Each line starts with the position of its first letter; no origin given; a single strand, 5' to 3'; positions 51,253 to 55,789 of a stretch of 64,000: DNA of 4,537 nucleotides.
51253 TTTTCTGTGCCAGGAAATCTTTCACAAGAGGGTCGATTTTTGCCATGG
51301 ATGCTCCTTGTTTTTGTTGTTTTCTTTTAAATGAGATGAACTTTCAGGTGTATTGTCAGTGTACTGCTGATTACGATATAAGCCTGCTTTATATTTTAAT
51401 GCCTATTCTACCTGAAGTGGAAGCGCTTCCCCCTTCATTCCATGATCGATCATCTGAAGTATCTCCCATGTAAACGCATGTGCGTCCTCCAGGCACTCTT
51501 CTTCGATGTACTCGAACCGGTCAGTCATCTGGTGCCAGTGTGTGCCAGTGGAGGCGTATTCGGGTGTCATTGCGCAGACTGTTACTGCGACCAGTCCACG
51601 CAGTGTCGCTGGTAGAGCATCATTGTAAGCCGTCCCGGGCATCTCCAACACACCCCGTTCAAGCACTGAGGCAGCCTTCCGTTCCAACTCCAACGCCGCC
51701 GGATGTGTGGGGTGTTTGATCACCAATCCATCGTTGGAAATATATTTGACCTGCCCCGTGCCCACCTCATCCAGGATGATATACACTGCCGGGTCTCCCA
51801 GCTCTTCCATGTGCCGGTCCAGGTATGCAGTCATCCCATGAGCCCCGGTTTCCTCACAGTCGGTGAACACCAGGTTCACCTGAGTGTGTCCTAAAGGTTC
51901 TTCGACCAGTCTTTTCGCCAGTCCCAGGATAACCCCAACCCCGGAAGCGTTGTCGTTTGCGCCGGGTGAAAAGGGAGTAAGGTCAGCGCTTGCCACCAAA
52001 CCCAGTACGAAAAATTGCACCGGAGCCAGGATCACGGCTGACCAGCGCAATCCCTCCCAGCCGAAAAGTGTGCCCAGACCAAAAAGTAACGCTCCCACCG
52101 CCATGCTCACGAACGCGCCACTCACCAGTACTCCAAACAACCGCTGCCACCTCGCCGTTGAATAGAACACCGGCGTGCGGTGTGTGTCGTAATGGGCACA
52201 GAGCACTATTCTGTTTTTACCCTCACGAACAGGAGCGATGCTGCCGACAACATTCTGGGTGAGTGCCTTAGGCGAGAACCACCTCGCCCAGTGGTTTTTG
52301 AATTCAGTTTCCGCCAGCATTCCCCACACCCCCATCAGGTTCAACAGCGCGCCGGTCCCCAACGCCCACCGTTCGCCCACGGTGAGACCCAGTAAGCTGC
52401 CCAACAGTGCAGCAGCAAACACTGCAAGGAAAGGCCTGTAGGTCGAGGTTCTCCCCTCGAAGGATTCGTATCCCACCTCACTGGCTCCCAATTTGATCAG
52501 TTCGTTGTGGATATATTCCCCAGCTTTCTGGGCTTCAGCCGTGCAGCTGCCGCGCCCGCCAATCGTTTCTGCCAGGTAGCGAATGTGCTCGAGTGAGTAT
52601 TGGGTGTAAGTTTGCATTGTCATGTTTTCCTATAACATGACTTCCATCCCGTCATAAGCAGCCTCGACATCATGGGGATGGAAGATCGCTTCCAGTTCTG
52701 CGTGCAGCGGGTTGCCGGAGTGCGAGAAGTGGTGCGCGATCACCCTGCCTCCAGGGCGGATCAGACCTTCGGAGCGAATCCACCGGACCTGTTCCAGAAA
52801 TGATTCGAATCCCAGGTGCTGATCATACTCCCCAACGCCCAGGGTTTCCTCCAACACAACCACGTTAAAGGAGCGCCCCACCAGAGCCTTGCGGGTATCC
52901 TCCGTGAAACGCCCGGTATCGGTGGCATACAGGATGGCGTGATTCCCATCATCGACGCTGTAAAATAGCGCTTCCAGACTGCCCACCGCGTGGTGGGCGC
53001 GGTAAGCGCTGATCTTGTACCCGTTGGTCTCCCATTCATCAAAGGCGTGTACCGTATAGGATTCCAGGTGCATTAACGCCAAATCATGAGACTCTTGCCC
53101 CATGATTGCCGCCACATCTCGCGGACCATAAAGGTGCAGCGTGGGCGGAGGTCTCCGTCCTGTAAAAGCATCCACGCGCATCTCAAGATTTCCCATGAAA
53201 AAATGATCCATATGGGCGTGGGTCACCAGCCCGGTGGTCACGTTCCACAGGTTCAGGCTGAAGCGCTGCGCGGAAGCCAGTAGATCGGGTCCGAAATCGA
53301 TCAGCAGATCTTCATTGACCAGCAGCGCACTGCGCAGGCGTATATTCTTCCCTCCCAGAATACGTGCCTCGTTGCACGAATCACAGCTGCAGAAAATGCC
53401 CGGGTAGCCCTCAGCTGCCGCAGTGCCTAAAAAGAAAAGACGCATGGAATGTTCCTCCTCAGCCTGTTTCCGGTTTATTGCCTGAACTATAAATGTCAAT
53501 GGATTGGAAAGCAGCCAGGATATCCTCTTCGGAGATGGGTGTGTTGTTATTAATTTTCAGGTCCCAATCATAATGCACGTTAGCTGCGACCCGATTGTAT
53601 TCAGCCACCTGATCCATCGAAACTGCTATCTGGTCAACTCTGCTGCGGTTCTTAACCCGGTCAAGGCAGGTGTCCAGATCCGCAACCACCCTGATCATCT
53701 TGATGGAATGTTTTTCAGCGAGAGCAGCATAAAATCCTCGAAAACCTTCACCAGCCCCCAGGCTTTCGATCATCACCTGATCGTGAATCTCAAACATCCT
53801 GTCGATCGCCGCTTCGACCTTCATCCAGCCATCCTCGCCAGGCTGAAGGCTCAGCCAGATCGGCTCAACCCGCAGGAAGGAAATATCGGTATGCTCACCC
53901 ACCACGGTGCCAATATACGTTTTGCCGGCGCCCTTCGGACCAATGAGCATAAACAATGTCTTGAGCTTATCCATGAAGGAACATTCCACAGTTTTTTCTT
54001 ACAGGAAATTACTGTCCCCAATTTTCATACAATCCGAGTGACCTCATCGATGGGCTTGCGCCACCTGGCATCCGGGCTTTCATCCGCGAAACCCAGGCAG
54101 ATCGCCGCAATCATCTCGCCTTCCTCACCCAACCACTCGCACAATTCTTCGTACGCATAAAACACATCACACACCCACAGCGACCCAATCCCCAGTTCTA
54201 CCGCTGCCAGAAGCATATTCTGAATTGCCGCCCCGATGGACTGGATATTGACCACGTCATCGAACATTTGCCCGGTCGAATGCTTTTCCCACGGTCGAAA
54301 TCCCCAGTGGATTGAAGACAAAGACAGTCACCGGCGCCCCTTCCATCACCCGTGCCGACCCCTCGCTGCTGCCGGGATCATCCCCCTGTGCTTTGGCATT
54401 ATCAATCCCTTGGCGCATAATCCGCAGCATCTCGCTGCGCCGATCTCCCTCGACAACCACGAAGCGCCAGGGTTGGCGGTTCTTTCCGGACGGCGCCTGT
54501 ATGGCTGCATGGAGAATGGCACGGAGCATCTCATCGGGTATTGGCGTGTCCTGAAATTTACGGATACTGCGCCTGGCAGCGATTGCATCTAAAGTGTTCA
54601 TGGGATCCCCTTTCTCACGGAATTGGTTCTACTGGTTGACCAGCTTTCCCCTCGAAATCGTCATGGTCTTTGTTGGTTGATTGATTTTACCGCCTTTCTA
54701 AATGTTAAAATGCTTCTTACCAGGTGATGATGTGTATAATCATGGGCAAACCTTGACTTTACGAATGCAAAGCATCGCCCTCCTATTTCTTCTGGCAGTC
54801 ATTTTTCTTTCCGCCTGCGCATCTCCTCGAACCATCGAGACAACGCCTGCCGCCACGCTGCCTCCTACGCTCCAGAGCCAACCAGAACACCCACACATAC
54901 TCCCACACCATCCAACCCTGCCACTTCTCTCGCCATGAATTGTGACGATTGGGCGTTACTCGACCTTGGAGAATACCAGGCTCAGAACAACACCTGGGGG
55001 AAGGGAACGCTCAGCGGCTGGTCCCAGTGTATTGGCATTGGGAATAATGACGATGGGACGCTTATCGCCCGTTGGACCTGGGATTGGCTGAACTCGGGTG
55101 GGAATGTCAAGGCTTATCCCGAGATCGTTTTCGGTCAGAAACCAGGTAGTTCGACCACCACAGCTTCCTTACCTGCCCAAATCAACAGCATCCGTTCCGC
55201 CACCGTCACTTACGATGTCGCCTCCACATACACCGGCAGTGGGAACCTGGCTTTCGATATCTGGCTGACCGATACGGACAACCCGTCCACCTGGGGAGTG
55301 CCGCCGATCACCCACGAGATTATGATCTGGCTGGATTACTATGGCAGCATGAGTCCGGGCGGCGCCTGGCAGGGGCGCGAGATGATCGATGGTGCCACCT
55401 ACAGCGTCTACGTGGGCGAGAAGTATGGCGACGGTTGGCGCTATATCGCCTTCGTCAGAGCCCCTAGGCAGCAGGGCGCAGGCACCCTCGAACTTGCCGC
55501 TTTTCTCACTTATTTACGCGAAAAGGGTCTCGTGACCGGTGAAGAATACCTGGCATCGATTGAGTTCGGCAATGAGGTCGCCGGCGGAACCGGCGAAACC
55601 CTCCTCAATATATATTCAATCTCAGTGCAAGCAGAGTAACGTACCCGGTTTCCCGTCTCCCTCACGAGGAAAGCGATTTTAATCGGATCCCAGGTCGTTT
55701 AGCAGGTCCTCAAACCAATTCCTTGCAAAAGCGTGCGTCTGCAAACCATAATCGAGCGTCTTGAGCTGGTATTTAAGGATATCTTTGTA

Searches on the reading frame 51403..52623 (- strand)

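Call 42: search_protein_families(library=pfam, proteins=[window:51403-52623:-], max_evalue=0.001)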
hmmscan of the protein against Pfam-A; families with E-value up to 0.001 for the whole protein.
window:51403-52623:- (406 aa): 2 families
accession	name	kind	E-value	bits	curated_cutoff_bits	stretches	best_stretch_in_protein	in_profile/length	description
PF04389.22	Peptidase_M28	-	1.1e-20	74.7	21.3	1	213-382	21-186/193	Peptidase family M28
PF16254.10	DUF4910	-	0.00014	21.2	26.6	0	222-394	83-246/247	Domain of unknown function (DUF4910)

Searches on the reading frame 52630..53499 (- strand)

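Call 42: search_protein_families(library=pfam, proteins=[window:52630-53499:-], max_evalue=0.001)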
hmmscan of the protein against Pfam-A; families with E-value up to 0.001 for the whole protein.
window:52630-53499:- (289 aa): 1 family
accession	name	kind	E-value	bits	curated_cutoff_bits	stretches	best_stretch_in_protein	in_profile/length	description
PF12706.13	Lactamase_B_2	-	1.8e-13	51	27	1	65-239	3-188/200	Beta-lactamase superfamily domain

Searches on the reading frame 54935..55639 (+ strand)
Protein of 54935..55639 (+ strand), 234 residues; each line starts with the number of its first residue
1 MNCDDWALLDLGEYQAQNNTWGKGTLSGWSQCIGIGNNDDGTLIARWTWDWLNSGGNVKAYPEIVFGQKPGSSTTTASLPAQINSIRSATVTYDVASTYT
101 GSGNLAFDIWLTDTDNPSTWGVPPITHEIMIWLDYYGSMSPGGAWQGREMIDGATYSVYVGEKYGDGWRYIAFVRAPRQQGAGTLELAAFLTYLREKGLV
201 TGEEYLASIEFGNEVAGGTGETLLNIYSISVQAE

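Call 42: search_protein_families(library=pfam, proteins=[window:54935-55639:+], max_evalue=0.001)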
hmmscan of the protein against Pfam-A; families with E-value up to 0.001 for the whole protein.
window:54935-55639:+ (234 aa): 1 family
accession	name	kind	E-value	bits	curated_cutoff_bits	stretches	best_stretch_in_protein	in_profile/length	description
PF01670.23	Glyco_hydro_12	-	5.3e-22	79.4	27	1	13-231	2-206/207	Glycosyl hydrolase family 12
